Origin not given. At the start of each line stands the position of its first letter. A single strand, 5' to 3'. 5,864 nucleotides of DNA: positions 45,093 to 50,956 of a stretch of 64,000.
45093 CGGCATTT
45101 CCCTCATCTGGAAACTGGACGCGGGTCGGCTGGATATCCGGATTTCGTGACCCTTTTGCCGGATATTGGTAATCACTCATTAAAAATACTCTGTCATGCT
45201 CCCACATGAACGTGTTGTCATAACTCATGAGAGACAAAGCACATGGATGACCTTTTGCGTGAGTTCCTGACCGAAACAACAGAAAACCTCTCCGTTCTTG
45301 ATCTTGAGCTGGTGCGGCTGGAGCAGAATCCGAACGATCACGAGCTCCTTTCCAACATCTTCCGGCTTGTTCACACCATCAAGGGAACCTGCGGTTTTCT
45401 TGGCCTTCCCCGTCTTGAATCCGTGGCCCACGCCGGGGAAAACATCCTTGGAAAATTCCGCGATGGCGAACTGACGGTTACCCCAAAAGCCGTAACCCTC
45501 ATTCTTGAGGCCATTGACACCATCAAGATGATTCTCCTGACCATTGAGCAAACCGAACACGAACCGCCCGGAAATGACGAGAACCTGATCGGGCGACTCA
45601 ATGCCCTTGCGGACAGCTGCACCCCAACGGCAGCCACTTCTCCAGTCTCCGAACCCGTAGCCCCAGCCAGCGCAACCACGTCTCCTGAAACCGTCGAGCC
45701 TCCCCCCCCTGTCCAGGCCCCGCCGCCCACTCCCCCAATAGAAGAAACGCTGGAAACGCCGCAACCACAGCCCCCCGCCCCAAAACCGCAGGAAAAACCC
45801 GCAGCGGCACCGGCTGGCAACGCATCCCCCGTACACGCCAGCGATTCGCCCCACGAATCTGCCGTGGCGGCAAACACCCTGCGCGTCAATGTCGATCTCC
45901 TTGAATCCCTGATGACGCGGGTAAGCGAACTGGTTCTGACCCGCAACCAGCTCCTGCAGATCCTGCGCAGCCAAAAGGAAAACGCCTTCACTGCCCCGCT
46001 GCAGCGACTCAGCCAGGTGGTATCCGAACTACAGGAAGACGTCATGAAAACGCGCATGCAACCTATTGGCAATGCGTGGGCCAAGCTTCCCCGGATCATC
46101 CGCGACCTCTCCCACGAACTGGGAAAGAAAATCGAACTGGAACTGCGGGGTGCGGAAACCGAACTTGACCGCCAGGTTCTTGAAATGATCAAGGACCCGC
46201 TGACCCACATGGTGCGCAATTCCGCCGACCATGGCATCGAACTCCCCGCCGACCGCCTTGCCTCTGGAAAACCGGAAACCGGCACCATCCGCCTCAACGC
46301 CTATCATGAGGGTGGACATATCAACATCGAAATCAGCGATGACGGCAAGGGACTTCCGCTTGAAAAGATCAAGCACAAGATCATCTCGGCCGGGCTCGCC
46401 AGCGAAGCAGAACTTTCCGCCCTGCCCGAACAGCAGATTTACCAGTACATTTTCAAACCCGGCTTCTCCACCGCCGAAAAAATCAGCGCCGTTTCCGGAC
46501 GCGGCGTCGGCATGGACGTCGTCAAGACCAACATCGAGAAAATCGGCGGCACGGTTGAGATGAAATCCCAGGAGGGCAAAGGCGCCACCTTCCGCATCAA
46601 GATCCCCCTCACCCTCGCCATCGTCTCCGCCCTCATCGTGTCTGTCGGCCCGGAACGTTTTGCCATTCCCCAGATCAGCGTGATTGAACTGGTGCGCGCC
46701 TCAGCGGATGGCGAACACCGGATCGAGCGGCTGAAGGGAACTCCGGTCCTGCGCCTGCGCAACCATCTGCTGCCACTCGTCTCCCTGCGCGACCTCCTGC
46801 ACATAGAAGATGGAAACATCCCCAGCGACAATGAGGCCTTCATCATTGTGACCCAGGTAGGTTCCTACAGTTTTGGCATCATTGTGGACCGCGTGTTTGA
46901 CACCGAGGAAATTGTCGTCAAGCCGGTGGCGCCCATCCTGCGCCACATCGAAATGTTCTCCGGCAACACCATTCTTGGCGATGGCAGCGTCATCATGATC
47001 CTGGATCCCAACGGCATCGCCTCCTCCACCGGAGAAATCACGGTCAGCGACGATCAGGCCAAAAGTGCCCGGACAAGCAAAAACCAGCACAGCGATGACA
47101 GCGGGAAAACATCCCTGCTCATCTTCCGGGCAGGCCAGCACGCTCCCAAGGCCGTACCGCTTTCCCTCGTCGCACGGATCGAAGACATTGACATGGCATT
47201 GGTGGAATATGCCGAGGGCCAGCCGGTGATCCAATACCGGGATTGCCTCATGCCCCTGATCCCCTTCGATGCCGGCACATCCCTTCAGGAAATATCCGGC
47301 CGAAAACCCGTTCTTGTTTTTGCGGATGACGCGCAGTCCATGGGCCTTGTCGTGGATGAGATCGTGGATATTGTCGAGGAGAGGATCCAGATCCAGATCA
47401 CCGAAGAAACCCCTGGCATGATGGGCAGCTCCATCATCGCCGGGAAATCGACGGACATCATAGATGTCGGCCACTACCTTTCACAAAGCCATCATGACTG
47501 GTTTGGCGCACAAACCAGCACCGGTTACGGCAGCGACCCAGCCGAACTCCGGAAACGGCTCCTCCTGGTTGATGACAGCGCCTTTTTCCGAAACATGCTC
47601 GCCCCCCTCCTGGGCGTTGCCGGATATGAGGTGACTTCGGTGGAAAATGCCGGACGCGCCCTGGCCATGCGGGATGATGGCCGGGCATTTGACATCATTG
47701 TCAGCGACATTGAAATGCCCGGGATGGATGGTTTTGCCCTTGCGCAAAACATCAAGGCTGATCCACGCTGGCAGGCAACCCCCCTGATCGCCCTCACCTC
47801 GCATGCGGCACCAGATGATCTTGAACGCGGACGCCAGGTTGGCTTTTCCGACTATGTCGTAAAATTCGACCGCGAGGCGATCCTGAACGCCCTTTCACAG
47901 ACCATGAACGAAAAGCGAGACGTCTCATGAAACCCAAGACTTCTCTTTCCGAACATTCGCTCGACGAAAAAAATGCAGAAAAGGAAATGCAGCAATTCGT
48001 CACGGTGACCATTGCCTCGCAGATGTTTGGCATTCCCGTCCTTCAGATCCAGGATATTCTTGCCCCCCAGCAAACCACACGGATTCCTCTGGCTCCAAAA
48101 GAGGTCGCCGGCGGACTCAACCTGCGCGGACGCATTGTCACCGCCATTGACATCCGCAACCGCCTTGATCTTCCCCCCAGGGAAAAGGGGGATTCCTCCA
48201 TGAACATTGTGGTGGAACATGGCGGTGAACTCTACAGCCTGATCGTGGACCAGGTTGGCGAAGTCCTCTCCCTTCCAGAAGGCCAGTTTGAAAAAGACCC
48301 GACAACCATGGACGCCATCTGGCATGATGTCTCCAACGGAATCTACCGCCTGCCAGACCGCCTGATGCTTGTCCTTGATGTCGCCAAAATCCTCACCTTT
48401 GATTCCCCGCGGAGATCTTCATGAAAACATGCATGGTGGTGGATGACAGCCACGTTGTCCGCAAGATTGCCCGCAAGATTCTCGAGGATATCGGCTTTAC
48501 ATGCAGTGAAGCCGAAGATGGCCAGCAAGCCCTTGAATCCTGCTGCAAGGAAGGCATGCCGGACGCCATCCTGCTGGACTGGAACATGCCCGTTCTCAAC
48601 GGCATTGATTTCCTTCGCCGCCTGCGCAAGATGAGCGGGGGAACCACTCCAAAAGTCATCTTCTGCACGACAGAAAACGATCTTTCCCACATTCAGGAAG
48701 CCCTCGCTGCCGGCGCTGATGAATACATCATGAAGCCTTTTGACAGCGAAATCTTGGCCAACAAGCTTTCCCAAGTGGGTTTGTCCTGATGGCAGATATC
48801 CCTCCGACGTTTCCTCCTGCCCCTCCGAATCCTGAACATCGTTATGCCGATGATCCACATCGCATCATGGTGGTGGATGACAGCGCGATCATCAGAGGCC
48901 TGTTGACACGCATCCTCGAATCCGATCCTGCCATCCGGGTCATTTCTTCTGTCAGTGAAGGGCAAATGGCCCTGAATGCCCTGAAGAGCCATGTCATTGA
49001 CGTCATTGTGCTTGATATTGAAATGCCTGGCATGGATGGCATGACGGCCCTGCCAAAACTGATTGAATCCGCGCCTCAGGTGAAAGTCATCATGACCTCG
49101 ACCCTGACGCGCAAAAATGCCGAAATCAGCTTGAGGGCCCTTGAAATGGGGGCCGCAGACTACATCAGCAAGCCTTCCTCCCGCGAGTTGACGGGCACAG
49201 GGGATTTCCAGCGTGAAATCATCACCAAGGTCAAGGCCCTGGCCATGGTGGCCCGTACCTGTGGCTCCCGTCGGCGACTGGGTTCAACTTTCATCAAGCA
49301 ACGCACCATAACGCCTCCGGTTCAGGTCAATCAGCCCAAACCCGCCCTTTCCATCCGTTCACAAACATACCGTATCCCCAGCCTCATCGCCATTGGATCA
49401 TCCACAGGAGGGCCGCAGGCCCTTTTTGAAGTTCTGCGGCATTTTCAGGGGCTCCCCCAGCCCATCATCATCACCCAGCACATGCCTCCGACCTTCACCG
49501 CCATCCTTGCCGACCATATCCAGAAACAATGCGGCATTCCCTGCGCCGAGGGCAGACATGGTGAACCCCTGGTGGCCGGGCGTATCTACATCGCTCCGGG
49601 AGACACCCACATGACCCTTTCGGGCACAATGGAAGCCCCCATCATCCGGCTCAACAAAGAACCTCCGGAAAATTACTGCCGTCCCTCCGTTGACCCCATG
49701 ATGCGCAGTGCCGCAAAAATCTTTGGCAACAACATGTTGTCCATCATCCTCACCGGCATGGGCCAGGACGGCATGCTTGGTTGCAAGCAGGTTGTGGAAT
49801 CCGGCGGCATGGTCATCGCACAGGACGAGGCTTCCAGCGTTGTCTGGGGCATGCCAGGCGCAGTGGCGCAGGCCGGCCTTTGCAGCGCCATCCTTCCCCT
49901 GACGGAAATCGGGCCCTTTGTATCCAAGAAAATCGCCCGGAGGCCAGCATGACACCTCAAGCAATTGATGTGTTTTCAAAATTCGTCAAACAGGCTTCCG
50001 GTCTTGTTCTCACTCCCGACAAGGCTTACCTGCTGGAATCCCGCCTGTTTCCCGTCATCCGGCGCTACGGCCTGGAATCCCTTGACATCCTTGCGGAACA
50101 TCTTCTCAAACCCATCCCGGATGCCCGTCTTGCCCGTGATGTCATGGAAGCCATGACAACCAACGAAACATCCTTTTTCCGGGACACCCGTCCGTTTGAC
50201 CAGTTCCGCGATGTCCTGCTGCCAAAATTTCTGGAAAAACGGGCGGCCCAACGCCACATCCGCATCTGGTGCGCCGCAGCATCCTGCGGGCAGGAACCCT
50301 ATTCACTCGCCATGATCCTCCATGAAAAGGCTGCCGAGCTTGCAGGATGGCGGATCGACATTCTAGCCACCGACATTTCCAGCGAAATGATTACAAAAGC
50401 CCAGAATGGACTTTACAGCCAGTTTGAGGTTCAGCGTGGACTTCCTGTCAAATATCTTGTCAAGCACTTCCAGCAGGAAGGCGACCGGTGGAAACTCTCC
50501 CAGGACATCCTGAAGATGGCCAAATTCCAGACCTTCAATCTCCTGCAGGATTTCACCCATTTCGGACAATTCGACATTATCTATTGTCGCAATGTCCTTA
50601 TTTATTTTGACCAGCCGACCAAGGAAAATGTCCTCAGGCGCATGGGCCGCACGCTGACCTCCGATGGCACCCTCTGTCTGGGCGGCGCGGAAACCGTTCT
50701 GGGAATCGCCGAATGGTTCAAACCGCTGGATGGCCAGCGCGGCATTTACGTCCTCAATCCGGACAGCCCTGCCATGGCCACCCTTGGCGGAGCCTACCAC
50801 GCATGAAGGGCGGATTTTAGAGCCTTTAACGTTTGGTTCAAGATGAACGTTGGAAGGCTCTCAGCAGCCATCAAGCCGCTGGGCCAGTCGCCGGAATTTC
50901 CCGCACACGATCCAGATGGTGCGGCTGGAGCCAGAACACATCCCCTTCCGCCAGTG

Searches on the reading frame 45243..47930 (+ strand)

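Call 23: search_protein_families(library=pfam, proteins=[window:45243-47930:+])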
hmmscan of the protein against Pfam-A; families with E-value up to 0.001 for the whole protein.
window:45243-47930:+ (895 aa): 5 families
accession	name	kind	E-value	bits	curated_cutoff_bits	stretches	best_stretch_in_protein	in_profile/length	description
PF01584.24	CheW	-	1.4e-33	115.9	23.5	2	463-595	2-136/138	CheW-like domain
PF00072.30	Response_reg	-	4.8e-20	72.2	30.2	1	774-884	2-110/111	Response regulator receiver domain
PF02518.31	HATPase_c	-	6.2e-19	68.9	26.4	1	318-457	4-110/111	Histidine kinase-, DNA gyrase B-, and HSP90-like ATPase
PF01627.28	Hpt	-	3.4e-16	59.7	24.6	1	3-94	1-81/84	Hpt domain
PF02895.20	H-kinase_dim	-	2.7e-13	50.6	23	1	211-270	2-68/68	Signal transducing histidine kinase, homodimeric domain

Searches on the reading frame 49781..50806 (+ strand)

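Call 23: search_protein_families(library=pfam, proteins=[window:49781-50806:+])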
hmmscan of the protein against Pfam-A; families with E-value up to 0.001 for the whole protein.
window:49781-50806:+ (341 aa): 5 families
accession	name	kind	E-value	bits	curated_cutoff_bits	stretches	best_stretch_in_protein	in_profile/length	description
PF01739.24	CheR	-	7.1e-59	199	27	1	128-321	1-194/195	CheR methyltransferase, SAM binding domain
PF03705.20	CheR_N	-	1.2e-07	31.7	27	1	62-109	3-50/53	CheR methyltransferase, all-alpha domain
PF08242.18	Methyltransf_12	-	5.2e-07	30.8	30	1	191-298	20-98/98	Methyltransferase domain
PF13649.12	Methyltransf_25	-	1.8e-05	25.8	27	0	261-296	62-97/97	Methyltransferase domain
PF08241.18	Methyltransf_11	-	9.2e-05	23.5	21.2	0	250-299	47-94/95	Methyltransferase domain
